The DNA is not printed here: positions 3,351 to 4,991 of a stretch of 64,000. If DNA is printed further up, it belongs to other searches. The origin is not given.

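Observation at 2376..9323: TRAP transporter genes split around a divergent GcvT-family / dimethylglycine-dehydrogenase-like pair: candidate methylated-amine uptake and demethylation module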

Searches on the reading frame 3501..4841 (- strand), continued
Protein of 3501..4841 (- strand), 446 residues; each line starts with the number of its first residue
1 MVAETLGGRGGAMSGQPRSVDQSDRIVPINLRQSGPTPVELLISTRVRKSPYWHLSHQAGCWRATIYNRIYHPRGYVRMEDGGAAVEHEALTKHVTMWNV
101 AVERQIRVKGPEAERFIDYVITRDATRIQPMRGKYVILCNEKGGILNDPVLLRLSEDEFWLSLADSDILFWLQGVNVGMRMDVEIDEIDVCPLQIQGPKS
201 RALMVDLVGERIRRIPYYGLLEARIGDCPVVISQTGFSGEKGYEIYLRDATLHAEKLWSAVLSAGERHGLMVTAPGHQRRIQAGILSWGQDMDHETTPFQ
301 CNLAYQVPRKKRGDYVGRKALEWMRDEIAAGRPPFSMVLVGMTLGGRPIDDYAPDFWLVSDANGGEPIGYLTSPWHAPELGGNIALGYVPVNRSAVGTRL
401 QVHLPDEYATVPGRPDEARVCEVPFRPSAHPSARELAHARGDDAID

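Call 46: search_protein_families(library=pfam, proteins=[L069:9027-9908:+, L065:11358-12302:+, L054:11386-12372:+, L034:11366-12277:-, L063:9012-10004:+, L009:11310-12152:+, L029:11319-12134:+, L064:13887-14717:+, L069:517-1347:+, L026:7174-9822:-], max_evalue=1)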
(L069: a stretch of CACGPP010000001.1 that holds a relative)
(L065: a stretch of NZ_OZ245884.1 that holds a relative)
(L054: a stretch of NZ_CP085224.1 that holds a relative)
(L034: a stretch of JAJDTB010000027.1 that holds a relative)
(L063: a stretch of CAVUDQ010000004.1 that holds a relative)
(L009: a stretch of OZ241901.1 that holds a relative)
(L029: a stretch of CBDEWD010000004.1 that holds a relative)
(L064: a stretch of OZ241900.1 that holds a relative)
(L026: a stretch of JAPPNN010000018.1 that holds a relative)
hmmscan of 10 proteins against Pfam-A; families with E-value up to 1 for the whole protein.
L069:9027-9908:+ (293 aa): 1 family
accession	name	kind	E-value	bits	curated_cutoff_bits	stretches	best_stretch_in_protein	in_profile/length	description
PF02219.23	MTHFR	-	9.4e-05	22.3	24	1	120-204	136-216/287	Methylenetetrahydrofolate reductase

L065:11358-12302:+ (314 aa): 1 family
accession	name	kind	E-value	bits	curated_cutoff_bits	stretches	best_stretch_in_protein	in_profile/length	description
PF02219.23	MTHFR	-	0.011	15.5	24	1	80-231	68-221/287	Methylenetetrahydrofolate reductase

L054:11386-12372:+ (328 aa): 2 families
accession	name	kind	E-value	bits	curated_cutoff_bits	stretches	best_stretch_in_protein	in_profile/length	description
PF02219.23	MTHFR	-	0.0053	16.6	24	1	154-221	143-206/287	Methylenetetrahydrofolate reductase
PF00859.23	CTF_NFI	-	0.27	11.5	27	1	2-68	120-185/288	CTF/NF-I family transcription modulation region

L034:11366-12277:- (303 aa): 1 family
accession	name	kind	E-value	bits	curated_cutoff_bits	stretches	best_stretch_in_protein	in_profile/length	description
PF02219.23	MTHFR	-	0.00087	19.2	24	1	138-204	142-204/287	Methylenetetrahydrofolate reductase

L063:9012-10004:+ (330 aa): 1 family
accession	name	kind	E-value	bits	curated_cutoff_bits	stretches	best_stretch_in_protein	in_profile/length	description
PF02219.23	MTHFR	-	3.2e-08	33.7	24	1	72-212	56-206/287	Methylenetetrahydrofolate reductase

L009:11310-12152:+ (280 aa): 2 families
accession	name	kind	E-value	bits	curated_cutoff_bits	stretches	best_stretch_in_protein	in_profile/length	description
PF05721.19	PhyH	-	4.4e-08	34.1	22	1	194-228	177-211/213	Phytanoyl-CoA dioxygenase (PhyH)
PF13759.12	2OG-FeII_Oxy_5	-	0.17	12.8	27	1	199-231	66-98/101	Putative 2OG-Fe(II) oxygenase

L029:11319-12134:+ (271 aa): 2 families
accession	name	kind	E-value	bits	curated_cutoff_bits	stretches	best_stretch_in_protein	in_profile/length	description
PF05721.19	PhyH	-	2.5e-06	28.4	22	1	193-227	177-211/213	Phytanoyl-CoA dioxygenase (PhyH)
PF13759.12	2OG-FeII_Oxy_5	-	0.03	15.1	27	1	195-230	63-98/101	Putative 2OG-Fe(II) oxygenase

L064:13887-14717:+ (276 aa): 0 families

L069:517-1347:+ (276 aa): 3 families
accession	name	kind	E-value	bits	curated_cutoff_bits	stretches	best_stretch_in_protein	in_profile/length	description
PF13759.12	2OG-FeII_Oxy_5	-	0.024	15.4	27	1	188-232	54-98/101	Putative 2OG-Fe(II) oxygenase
PF05721.19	PhyH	-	0.059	14.1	22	1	180-230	169-212/213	Phytanoyl-CoA dioxygenase (PhyH)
PF02232.20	Alpha_TIF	-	0.12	11.9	25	1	140-200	51-110/343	Alpha trans-inducing protein (Alpha-TIF)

L026:7174-9822:- (882 aa): 11 families
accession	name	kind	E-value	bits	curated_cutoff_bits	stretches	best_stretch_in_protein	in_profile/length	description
PF00593.30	TonB_dep_Rec_b-barrel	-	1.4e-27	98.1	27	1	478-832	95-424/436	TonB dependent receptor-like, beta-barrel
PF13620.12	CarboxypepD_reg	-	1.1e-14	55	32.3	1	45-123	1-82/82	Carboxypeptidase regulatory-like domain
PF13715.12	CarbopepD_reg_2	-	3e-09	37.2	32.2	1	46-123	1-77/88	CarboxypepD_reg-like domain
PF07715.20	Plug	-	2e-08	35.1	23.9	1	151-243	17-98/107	TonB-dependent Receptor Plug Domain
PF25020.1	TTR_TEN1-4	-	0.00077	19.8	27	1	45-121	8-84/86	Teneurin TTR-like domain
PF22904.2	NOMO1-like_2nd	-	0.0021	18.6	27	1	60-112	25-76/90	BOS complex subunit NOMO1-like, second beta sandwich domain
PF17210.9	SdrD_B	-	0.0021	18.6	29.7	1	61-99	27-67/112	SdrD B-like domain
PF02369.22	Big_1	-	0.0091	16.5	34.9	1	35-109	10-91/93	Bacterial Ig-like domain (group 1)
PF17802.7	SpaA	-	0.032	14.8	23.1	1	70-113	32-79/91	Prealbumin-like fold domain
PF23193.1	NOMO_3rd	-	0.14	12.7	27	1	72-107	60-94/120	NOMO third transthyretin-like domain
PF18054.6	CEL_III_C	-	0.42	11.3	27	1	76-106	118-150/154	CEL-III C-terminal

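Call 66: search_solved_structures(query=L059:4723-5922:+, max_evalue=1e-10)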
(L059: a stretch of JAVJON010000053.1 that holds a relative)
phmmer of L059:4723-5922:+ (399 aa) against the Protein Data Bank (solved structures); distinct sequences matched with E-value up to 1e-10: 50.
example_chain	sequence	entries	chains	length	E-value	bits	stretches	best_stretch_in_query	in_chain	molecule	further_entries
5i5p_A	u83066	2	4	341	7.6e-33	117.3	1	83-387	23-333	TRAP TRANSPORTER SOLUTE BINDING PROTEIN | TRAP solute Binding Protein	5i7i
5iga_A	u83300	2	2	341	8.8e-33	117.1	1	83-387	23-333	TRAP TRANSPORTER SOLUTE BINDING PROTEIN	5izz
5im2_A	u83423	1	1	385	1.4e-30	109.8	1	71-391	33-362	Twin-arginine translocation pathway signal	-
7nqg_AAA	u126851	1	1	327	1.7e-30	109.5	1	107-391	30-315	TrapT family, dctP subunit, C4-dicarboxylate periplasmic binding protein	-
4n6d_A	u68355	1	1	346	2.3e-29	105.8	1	69-388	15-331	TRAP dicarboxylate transporter-DctP subunit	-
7nr2_AAA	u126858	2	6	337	2.6e-27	99.1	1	86-391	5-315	TRAP dicarboxylate transporter, DctP subunit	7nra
4p56_A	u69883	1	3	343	9e-27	97.3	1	86-390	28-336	Putative extracellular solute-binding protein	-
4nap_A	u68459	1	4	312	1.5e-26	96.5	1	89-385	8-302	Extracellular solute-binding protein, family 7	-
4pgn_A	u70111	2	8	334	1.6e-26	96.4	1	87-385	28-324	Extracellular solute-binding protein, family 7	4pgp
7nsw_AAA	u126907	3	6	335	4.1e-25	91.8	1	82-392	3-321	TRAP dicarboxylate transporter-DctP subunit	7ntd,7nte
7nrr_AAA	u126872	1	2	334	4.7e-25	91.6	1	83-392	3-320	TRAP dicarboxylate transporter-DctP subunit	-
4p47_A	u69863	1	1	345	6.6e-23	84.6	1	63-380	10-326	TRAP dicarboxylate transporter, DctP subunit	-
4mco_A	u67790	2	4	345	2.5e-21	79.3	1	80-358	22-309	TRAP dicarboxylate transporter-DctP subunit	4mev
4pf8_A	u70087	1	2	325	2.1e-19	73.1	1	107-370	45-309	TRAP-T family transporter, DctP (Periplasmic binding) subunit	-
4ovr_A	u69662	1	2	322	4.1e-18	68.8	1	101-373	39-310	TRAP dicarboxylate transporter, DctP subunit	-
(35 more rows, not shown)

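Call 67: search_protein_families(library=pfam, proteins=[L059:4723-5922:+, L059:6067-6564:+, L059:6575-7882:+, L059:8063-8941:+, L059:7907-8641:-, L059:3354-4571:+, L059:2873-3763:+, L059:1432-2706:-, L059:47-1477:+, L076:1500-2400:-], max_evalue=0.0001)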
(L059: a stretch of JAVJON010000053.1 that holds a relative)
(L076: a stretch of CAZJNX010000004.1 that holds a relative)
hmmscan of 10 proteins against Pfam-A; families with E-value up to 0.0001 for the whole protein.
L059:4723-5922:+ (399 aa): 1 family
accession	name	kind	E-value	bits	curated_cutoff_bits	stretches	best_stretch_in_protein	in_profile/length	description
PF03480.18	DctP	-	3e-42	145.3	23.4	1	94-367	6-281/286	Bacterial extracellular solute-binding protein, family 7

L059:6067-6564:+ (165 aa): 1 family
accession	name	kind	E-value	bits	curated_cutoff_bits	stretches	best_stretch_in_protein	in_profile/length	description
PF04290.18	DctQ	-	4.7e-18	65.8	28.3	1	30-158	2-129/132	Tripartite ATP-independent periplasmic transporters, DctQ component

L059:6575-7882:+ (435 aa): 1 family
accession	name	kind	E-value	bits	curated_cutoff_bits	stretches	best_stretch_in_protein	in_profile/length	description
PF06808.19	DctM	-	1.7e-96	324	23.8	1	11-424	1-412/413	Tripartite ATP-independent periplasmic transporter, DctM component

L059:8063-8941:+ (292 aa): 0 families

L059:7907-8641:- (244 aa): 1 family
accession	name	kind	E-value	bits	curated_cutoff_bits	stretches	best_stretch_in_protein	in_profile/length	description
PF06912.16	DUF1275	-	2.9e-20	73.4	25.4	1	15-231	3-192/193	Protein of unknown function (DUF1275)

L059:3354-4571:+ (405 aa): 0 families

L059:2873-3763:+ (296 aa): 0 families

L059:1432-2706:- (424 aa): 1 family
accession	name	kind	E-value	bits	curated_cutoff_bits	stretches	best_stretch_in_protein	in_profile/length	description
PF06808.19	DctM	-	1.9e-102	343.6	23.8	1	8-415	2-412/413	Tripartite ATP-independent periplasmic transporter, DctM component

L059:47-1477:+ (476 aa): 0 families

L076:1500-2400:- (300 aa): 0 families
